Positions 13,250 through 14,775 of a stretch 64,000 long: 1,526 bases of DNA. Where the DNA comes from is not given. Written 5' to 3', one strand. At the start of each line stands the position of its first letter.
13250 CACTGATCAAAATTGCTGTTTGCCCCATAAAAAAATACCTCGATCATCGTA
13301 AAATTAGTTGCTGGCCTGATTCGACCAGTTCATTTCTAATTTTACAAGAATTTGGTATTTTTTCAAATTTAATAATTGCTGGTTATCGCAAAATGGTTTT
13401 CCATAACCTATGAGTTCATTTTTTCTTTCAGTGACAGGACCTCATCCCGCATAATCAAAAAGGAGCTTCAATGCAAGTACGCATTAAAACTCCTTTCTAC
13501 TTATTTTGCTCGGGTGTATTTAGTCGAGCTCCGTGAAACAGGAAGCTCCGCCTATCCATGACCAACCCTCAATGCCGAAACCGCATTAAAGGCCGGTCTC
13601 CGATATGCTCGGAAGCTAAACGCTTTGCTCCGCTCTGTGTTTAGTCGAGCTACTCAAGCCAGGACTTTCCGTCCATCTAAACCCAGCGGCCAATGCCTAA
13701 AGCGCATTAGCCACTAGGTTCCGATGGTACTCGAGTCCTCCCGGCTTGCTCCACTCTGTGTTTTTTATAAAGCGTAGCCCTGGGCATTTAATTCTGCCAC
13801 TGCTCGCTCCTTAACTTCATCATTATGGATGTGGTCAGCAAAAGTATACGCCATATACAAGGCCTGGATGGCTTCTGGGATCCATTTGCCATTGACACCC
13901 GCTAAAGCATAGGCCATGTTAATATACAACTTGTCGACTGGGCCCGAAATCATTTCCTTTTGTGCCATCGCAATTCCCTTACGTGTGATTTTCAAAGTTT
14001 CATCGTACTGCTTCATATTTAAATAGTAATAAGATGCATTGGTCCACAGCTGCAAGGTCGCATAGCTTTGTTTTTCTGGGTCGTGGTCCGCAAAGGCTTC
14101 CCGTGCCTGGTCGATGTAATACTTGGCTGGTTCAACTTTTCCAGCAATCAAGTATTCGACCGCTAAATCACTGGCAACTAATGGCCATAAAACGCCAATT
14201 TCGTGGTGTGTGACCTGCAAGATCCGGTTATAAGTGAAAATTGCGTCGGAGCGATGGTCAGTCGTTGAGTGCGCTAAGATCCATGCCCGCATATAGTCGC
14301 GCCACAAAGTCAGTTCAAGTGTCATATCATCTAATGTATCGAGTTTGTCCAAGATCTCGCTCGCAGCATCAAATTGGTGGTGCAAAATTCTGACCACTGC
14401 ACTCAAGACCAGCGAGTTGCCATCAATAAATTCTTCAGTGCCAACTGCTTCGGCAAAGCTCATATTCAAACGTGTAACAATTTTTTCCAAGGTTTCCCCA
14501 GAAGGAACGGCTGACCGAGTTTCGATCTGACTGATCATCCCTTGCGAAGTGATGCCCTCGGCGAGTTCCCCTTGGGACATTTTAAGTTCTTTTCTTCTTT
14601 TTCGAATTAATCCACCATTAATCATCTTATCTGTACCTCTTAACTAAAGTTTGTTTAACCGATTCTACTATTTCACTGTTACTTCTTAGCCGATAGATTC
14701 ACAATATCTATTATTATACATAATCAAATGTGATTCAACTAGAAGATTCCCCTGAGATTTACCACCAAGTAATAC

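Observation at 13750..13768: Family A elements repeatedly end exactly at the stop codon of minus-strand genes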

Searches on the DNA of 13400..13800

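Call 19: search_rna_families(source=window, start=13400, end=13800, threshold=evalue, max_evalue=10)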
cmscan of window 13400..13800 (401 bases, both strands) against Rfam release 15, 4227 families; matches with E-value up to 10: 6.
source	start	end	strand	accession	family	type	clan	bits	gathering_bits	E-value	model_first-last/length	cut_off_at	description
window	13451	13504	-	RF03799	mir-3202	Gene; miRNA;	-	22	90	0.045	1-79/79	no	mir-3202 microRNA precursor family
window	13668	13729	-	RF00651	mir-221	Gene; miRNA;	-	19.1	46.6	0.072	1-84/84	no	mir-221 microRNA precursor family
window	13455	13499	-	RF00994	mir-1255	Gene; miRNA;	-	18.2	63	0.42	1-67/67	no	mir-1255 microRNA precursor family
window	13610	13690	+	RF02959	DUF3085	Cis-reg;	-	17.1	40.6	1.3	1-76/76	no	DUF3085 RNA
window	13451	13504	-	RF00980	mir-643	Gene; miRNA;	-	14.5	65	5.1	1-85/85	no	mir-643 microRNA precursor family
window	13449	13509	-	RF03556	mir-559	Gene; miRNA;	-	14.5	95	7.6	1-91/91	no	mir-559 microRNA precursor family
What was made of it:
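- On Any Rfam RNA family: At E up to 10, only chance miRNA-like hits appear (call 19).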

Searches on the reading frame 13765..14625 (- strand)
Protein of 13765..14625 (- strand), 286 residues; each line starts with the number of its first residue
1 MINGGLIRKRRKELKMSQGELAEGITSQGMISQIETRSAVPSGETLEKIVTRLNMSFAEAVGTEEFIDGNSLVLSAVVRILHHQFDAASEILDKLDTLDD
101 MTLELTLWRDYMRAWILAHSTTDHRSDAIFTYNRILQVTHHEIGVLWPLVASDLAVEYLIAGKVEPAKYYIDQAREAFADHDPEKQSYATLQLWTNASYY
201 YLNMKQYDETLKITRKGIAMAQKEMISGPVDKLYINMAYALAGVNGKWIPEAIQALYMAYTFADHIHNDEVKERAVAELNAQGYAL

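Call 32: search_protein_families(library=pfam, proteins=[window:13765-14625:-])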
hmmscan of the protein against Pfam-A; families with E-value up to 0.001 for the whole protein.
window:13765-14625:- (286 aa): 1 family
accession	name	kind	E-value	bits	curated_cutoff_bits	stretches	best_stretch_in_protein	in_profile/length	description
PF01381.28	HTH_3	-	2.8e-10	40.5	23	1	7-59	1-54/55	Helix-turn-helix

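Call 39: find_encoding_contigs(protein=window:13765-14625:-, flank=4000, max_places=10)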
Protein window:13765-14625:- (286 aa): 23 contigs read that carry it; 10 places shown.
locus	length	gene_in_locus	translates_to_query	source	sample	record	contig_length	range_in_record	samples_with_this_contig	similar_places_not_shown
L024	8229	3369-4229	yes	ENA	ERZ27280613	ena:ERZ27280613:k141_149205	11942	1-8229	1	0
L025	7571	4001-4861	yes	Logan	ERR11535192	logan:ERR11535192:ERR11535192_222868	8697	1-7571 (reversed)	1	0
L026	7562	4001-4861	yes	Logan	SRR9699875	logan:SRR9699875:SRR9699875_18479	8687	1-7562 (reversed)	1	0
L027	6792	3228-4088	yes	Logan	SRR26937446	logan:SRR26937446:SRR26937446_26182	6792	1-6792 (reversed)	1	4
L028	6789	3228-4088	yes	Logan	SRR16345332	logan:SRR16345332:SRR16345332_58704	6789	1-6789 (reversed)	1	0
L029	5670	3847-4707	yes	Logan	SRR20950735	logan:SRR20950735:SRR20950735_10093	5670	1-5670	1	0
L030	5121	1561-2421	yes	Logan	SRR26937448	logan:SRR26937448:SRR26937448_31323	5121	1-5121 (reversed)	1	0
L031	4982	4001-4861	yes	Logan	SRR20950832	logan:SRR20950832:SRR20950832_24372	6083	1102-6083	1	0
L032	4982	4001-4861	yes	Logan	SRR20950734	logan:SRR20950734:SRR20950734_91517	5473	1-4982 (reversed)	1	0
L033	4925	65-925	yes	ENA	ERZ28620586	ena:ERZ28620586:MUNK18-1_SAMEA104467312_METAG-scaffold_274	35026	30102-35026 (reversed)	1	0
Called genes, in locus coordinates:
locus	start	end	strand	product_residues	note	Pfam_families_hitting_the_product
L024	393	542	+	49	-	-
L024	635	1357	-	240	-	PF01209:Ubie_methyltran, PF13489:Methyltransf_23, PF01135:PCMT (weak), PF05175:MTS, PF13847:Methyltransf_31, PF08241:Methyltransf_11, PF08242:Methyltransf_12, PF13649:Methyltransf_25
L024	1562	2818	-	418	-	PF00375:SDF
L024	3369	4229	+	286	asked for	PF01381:HTH_3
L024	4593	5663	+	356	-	PF02698:DUF218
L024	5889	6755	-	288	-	PF00149:Metallophos, PF12850:Metallophos_2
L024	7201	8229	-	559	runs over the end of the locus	PF01565:FAD_binding_4 (weak), PF09330:Lact-deh-memb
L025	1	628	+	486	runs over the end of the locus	PF17767:NAPRTase_N, PF02749:QRPTase_N (weak), PF04095:NAPRTase, PF17956:NAPRTase_C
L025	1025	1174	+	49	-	-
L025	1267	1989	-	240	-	PF01209:Ubie_methyltran, PF13489:Methyltransf_23, PF01135:PCMT (weak), PF05175:MTS, PF13847:Methyltransf_31, PF08241:Methyltransf_11, PF08242:Methyltransf_12, PF13649:Methyltransf_25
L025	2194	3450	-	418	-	PF00375:SDF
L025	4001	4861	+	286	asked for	PF01381:HTH_3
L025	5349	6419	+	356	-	PF02698:DUF218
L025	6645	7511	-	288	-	PF00149:Metallophos, PF12850:Metallophos_2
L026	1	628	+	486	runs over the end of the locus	PF17767:NAPRTase_N, PF02749:QRPTase_N (weak), PF04095:NAPRTase, PF17956:NAPRTase_C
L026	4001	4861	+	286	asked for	PF01381:HTH_3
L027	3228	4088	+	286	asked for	PF01381:HTH_3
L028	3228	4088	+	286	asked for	PF01381:HTH_3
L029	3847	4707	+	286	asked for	PF01381:HTH_3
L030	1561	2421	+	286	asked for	PF01381:HTH_3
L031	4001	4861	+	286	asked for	PF01381:HTH_3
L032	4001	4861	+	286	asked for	PF01381:HTH_3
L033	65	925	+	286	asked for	PF01381:HTH_3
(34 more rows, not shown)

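Call 69: search_solved_structures(query=window:13765-14625:-, max_evalue=0.001, show_alignments=0)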
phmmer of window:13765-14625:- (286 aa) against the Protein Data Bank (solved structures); distinct sequences matched with E-value up to 0.001: 0.
